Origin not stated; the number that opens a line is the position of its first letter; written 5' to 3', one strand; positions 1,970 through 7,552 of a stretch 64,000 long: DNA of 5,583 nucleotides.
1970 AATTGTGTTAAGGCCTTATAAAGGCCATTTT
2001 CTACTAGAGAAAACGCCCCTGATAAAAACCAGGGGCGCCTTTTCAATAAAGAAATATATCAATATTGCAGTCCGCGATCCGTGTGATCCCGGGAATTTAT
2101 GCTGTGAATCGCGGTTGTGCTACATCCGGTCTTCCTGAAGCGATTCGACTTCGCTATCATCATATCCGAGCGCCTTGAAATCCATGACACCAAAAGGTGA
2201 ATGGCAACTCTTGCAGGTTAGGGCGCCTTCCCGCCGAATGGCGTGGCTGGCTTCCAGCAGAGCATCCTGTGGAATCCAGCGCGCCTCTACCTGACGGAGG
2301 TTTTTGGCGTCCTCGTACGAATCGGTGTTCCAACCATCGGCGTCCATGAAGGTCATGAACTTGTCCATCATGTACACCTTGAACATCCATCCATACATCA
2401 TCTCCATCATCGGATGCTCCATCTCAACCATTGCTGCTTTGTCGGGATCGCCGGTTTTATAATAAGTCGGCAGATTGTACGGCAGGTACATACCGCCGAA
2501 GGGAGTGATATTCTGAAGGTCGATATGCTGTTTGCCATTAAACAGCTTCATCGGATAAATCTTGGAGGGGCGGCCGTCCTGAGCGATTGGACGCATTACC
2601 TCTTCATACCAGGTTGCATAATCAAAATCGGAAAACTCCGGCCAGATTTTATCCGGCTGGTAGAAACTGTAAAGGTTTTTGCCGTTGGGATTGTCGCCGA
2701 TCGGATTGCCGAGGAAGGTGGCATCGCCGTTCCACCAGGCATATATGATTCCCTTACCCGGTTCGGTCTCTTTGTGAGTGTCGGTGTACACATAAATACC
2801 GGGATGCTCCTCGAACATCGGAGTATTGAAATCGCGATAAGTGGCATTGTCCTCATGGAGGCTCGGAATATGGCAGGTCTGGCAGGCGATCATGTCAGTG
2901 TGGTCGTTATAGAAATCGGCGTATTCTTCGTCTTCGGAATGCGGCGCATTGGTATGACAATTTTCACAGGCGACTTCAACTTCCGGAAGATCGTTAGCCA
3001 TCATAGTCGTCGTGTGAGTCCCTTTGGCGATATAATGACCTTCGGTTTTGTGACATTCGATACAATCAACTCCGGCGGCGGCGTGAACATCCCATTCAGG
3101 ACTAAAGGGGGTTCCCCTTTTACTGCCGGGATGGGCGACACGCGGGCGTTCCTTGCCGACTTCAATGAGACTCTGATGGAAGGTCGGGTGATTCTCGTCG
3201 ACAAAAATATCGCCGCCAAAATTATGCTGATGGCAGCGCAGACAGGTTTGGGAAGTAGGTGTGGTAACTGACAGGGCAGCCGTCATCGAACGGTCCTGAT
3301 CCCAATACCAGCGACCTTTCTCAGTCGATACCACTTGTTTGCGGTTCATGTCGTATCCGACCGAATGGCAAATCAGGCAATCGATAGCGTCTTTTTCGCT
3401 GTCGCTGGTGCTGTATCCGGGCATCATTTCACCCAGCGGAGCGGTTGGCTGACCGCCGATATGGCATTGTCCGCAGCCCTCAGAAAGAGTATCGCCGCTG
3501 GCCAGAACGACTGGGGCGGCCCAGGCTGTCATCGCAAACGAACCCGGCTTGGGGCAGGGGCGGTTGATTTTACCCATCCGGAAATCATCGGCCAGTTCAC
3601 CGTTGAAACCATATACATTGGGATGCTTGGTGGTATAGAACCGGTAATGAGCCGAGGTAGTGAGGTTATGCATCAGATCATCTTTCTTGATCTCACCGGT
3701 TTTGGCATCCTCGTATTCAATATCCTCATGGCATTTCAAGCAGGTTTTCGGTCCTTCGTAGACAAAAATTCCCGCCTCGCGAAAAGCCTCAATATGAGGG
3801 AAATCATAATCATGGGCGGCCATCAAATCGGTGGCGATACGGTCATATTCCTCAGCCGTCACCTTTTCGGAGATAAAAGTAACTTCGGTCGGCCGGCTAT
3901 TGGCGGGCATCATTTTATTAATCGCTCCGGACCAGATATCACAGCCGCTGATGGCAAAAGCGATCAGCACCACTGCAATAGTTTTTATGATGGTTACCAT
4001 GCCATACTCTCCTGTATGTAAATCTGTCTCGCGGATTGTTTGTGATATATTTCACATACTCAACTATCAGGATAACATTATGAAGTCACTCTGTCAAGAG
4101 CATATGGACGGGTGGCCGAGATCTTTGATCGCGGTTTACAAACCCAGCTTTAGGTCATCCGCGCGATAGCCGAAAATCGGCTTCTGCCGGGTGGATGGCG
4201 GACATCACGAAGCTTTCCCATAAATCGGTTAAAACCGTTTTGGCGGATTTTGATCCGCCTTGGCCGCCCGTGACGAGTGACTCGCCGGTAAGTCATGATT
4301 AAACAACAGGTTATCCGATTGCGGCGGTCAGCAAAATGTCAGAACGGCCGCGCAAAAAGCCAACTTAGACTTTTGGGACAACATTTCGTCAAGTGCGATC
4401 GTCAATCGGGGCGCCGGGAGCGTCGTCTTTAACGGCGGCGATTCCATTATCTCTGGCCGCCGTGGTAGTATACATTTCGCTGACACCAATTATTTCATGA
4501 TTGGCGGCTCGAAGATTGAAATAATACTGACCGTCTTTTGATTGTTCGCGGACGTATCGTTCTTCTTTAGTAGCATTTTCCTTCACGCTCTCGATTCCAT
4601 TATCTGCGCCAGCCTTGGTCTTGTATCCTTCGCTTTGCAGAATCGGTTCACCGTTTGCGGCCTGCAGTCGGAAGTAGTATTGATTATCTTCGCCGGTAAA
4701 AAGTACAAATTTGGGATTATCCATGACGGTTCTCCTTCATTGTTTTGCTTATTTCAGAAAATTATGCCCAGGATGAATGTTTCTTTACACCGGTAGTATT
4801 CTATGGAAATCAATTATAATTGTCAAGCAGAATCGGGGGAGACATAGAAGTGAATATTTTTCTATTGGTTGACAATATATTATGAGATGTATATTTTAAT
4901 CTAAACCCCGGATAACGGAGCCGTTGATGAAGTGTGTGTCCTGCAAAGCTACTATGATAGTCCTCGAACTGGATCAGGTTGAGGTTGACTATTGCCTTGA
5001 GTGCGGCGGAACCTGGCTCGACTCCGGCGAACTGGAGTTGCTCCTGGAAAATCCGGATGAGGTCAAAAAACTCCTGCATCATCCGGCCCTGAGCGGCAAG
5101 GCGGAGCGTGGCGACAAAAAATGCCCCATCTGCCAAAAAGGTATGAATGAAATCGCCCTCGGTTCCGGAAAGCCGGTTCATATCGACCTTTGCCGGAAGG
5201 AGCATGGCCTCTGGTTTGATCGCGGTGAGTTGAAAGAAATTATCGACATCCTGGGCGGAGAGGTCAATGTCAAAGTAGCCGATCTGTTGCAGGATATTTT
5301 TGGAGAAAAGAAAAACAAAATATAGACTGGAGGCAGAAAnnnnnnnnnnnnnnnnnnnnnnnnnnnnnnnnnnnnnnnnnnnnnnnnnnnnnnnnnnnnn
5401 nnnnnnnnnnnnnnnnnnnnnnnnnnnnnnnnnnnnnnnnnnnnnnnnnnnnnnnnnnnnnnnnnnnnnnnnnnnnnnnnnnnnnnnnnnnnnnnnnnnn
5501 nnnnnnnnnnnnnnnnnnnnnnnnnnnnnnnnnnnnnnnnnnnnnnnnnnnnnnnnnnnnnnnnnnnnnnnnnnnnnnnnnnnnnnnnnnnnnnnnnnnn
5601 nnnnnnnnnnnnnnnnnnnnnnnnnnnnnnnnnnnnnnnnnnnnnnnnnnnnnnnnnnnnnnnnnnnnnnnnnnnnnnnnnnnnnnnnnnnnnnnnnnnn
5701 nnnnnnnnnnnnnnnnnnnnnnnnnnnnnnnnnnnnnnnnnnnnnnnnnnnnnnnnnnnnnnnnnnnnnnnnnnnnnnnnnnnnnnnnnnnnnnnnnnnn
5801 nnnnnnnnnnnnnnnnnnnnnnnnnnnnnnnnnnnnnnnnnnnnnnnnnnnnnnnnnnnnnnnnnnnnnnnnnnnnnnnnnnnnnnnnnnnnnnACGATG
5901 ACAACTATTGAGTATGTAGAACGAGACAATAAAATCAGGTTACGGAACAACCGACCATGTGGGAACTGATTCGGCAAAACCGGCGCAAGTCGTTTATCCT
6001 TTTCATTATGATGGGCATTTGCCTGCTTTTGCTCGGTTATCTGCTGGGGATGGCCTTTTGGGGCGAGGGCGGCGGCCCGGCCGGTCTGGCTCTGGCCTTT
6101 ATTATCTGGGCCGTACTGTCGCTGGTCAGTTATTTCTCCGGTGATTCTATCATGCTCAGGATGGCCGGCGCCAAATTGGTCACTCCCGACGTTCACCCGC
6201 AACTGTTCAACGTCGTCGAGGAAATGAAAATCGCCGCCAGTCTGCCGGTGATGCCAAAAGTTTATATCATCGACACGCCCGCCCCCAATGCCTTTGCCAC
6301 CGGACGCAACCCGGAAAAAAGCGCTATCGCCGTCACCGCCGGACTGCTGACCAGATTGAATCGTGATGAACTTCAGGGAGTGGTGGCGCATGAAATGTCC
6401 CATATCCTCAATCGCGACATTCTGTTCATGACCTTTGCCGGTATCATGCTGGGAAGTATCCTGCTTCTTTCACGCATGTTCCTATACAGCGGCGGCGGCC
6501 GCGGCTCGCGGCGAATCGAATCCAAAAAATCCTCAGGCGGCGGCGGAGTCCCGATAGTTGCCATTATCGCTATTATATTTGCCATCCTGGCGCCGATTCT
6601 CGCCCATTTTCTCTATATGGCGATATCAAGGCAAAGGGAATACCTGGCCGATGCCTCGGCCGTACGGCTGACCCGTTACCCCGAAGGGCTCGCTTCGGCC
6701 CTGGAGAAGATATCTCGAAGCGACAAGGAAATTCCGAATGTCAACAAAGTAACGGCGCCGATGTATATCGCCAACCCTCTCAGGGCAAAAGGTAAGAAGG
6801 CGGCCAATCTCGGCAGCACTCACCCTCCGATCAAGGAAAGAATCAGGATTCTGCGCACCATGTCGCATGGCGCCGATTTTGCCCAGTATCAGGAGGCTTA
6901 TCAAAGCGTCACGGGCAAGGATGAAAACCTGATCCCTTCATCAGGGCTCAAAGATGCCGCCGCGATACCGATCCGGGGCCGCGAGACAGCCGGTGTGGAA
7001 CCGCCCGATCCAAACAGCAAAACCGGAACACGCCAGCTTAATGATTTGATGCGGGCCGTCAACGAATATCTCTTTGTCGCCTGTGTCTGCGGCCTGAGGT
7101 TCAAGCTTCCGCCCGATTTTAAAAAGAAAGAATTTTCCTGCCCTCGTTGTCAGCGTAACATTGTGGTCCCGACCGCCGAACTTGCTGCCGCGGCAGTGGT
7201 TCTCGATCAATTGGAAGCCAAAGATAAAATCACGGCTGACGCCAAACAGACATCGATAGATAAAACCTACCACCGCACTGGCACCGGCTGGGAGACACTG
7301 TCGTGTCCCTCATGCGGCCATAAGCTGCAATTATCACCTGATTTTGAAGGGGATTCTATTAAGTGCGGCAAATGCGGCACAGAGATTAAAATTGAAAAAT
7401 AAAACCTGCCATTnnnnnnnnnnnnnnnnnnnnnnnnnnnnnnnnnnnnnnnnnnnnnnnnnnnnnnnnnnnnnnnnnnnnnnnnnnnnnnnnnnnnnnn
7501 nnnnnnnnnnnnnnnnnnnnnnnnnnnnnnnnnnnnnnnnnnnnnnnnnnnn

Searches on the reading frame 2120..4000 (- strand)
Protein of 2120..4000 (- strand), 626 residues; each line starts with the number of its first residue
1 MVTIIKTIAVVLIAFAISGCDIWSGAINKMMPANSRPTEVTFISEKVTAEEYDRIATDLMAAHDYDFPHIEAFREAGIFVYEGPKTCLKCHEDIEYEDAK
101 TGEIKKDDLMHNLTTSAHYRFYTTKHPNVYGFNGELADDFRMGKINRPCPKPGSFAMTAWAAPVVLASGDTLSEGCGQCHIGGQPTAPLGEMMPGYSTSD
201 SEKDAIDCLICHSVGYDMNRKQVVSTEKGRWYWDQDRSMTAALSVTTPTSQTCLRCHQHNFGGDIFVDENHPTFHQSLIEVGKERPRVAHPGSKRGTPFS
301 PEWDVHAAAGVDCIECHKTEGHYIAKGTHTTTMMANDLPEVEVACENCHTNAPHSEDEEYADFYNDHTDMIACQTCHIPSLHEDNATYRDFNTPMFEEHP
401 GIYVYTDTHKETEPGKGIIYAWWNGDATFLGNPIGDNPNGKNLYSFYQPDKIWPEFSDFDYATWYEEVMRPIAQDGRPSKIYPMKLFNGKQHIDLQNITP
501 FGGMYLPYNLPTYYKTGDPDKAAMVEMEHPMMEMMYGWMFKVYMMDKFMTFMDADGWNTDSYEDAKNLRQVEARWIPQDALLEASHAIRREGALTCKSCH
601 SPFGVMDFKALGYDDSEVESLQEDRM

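Call 41: search_protein_families(library=pfam, proteins=[window:2120-4000:-], max_evalue=0.001)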
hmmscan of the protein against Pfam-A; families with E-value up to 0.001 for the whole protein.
window:2120-4000:- (626 aa): 4 families
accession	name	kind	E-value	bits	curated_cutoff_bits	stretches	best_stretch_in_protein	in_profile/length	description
PF14522.11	Cytochrome_C7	-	1.9e-11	44.1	24.8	1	304-377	6-66/67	Cytochrome c7 and related cytochrome c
PF14537.11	Cytochrom_c3_2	-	8e-08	33.1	25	1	305-384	1-69/79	Cytochrome c3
PF22113.1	Mtrc-MtrF_II-IV_dom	-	5.9e-07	29.6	30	0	85-329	29-175/176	Outer membrane cytochrome MtrC/MtrF-like, domains II/IV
PF09699.15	Paired_CXXCH_1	-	2.3e-05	24.4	20.6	0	79-93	24-38/41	Doubled CXXCH motif (Paired_CXXCH_1)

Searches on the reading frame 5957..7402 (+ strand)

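Call 41: search_protein_families(library=pfam, proteins=[window:5957-7402:+], max_evalue=0.001)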
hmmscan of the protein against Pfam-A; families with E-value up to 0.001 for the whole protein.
window:5957-7402:+ (481 aa): 3 families
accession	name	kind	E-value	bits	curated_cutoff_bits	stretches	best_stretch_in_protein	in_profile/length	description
PF01435.24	Peptidase_M48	-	1.7e-31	110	20.3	1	81-302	5-185/186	Peptidase family M48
PF05569.17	Peptidase_M56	-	0.0004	20.1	31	0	49-161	104-215/296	BlaR1 peptidase M56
PF23454.1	Zn_ribbon_Brz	-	0.00072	20.5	27.9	0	444-458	2-16/58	Transcriptional regulator Brz zinc beta ribbon domain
